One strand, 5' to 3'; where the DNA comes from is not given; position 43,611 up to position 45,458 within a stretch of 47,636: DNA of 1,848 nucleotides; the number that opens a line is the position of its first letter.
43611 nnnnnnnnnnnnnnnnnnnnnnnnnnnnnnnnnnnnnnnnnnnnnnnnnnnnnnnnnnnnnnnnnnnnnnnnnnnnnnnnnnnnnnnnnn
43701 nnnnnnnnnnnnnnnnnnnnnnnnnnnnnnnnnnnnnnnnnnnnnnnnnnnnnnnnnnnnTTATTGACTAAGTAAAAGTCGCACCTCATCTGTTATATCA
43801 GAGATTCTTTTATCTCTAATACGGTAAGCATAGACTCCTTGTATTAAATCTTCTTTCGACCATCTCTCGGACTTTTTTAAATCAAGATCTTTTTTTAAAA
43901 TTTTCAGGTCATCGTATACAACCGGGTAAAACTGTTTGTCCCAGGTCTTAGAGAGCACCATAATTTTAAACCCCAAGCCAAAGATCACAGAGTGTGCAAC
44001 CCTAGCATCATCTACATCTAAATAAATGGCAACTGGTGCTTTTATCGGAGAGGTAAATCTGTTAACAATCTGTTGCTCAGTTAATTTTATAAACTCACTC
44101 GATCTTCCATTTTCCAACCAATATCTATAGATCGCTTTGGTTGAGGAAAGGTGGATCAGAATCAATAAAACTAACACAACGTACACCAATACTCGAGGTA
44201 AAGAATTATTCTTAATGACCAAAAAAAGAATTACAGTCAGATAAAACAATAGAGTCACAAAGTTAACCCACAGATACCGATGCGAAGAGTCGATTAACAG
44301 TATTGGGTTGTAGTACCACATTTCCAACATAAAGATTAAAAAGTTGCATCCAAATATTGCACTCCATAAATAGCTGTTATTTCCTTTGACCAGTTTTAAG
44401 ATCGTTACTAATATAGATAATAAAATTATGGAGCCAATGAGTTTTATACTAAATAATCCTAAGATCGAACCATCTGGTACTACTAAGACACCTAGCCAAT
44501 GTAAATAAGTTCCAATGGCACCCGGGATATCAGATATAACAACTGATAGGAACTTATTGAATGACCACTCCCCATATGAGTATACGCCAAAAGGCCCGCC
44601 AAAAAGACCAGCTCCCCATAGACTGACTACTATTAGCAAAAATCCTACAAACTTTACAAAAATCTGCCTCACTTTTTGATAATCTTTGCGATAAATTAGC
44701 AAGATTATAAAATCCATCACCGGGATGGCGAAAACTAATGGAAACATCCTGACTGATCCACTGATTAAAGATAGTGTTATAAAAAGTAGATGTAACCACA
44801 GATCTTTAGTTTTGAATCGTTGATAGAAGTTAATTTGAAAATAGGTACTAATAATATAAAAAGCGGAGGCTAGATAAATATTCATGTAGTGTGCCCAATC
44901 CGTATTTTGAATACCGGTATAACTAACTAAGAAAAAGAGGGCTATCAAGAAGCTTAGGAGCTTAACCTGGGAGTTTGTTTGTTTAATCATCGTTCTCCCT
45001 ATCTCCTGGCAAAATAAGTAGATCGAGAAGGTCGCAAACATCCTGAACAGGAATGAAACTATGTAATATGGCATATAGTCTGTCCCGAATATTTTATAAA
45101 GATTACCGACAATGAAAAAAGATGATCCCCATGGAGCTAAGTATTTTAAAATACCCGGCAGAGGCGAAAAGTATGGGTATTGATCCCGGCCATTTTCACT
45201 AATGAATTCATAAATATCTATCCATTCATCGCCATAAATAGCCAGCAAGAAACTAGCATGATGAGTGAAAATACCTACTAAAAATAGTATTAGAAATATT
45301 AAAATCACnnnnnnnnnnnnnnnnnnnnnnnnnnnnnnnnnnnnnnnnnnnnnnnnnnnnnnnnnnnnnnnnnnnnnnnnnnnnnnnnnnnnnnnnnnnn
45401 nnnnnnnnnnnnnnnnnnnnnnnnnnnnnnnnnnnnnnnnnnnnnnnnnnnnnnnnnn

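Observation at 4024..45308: Seven large polytopic membrane proteins with GT-C-like architecture in one locus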

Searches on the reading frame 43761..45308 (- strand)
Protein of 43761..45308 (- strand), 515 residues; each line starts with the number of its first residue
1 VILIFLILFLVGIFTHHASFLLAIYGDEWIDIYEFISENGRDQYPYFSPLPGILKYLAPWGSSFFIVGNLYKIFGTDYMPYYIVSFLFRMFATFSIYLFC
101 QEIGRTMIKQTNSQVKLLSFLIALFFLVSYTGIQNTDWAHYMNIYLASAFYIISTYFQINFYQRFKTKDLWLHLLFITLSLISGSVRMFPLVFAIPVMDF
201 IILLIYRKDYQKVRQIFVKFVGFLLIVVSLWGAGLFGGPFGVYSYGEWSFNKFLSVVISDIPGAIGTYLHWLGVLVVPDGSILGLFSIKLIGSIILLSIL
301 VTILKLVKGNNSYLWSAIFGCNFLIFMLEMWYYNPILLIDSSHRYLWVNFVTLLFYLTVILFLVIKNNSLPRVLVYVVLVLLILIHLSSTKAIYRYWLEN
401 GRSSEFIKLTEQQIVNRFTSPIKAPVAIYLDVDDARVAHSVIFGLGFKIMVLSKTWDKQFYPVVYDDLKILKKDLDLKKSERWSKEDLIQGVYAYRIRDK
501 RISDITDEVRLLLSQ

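Call 3: search_protein_families(library=pfam, proteins=[window:43761-45308:-], max_evalue=0.1)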
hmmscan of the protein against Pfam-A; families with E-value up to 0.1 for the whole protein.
window:43761-45308:- (515 aa): 0 families

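Call 4: search_protein_families(library=ncbifam, proteins=[window:43761-45308:-], max_evalue=0.1)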
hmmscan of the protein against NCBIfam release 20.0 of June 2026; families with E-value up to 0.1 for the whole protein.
window:43761-45308:- (515 aa): 0 families

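Call 17: find_homologous_proteins(query=window:43761-45308:-, max_evalue=0.001)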
Query window:43761-45308:- (515 aa): 4 proteins with E <= 0.001 among 8000 candidates.
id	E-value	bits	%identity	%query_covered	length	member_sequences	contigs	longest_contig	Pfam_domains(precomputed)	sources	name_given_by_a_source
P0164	0.0e+0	1128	100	100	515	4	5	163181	-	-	-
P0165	4.0e-117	411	42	98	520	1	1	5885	-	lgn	-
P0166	2.5e-116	408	40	99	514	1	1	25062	-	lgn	-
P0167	2.3e-8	52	23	89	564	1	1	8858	-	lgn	-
